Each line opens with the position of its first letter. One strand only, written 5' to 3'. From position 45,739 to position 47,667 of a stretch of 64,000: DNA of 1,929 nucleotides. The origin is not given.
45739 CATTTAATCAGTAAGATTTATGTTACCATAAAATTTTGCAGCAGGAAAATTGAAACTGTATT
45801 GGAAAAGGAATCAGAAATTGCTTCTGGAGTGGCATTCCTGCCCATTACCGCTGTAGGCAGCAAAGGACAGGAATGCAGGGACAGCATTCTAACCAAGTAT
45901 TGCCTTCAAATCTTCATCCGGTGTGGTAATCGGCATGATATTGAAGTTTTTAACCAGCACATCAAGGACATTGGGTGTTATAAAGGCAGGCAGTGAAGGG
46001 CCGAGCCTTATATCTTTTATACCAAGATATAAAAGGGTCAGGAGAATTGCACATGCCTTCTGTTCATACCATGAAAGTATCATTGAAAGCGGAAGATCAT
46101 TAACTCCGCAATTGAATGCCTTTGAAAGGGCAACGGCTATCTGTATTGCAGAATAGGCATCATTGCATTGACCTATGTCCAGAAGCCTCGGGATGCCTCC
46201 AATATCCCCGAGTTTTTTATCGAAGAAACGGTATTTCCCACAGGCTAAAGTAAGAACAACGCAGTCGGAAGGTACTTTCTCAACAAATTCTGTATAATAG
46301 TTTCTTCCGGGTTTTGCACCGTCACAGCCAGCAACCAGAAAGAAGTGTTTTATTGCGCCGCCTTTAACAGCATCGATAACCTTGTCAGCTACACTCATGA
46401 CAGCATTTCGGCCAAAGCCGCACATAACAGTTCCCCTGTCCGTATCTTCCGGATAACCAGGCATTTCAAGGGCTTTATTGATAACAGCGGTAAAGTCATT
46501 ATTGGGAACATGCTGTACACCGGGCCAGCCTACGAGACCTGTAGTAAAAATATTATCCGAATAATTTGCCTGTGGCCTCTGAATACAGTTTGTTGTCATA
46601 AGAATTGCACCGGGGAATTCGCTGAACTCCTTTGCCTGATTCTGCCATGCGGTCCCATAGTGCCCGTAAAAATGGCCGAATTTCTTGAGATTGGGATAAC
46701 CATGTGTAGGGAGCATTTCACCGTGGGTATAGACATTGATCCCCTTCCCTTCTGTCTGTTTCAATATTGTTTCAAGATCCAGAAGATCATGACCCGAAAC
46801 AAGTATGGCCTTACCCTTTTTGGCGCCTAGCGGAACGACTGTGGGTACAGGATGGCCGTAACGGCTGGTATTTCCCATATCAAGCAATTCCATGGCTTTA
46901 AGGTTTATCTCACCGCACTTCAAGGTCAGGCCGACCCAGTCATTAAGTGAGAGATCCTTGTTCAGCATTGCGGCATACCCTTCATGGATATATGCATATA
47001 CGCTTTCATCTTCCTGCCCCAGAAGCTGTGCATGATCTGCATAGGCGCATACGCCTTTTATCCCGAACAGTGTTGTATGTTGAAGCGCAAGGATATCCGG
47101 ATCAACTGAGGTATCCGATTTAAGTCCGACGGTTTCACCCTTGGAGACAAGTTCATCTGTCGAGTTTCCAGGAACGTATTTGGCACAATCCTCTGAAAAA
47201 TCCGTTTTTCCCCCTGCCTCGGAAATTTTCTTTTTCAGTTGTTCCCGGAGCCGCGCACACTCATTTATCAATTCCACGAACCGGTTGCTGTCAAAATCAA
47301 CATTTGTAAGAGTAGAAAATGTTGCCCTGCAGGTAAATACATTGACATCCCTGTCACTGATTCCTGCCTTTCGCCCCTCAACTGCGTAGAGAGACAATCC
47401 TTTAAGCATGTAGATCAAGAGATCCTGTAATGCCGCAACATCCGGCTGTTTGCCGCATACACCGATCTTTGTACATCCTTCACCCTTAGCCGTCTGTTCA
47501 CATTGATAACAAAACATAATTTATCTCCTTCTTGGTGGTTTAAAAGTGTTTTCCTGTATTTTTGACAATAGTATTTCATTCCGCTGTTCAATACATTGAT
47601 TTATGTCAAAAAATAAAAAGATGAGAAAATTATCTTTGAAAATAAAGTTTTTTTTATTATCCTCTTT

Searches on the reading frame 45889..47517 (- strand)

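Call 7: search_protein_families(library=pfam, proteins=[window:45889-47517:-])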
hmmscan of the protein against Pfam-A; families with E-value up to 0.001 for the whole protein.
window:45889-47517:- (542 aa): 1 family
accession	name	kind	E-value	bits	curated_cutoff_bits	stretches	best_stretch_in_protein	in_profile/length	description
PF03063.25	Prismane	-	4.5e-172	573.7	27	1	1-538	1-513/513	Prismane/CO dehydrogenase family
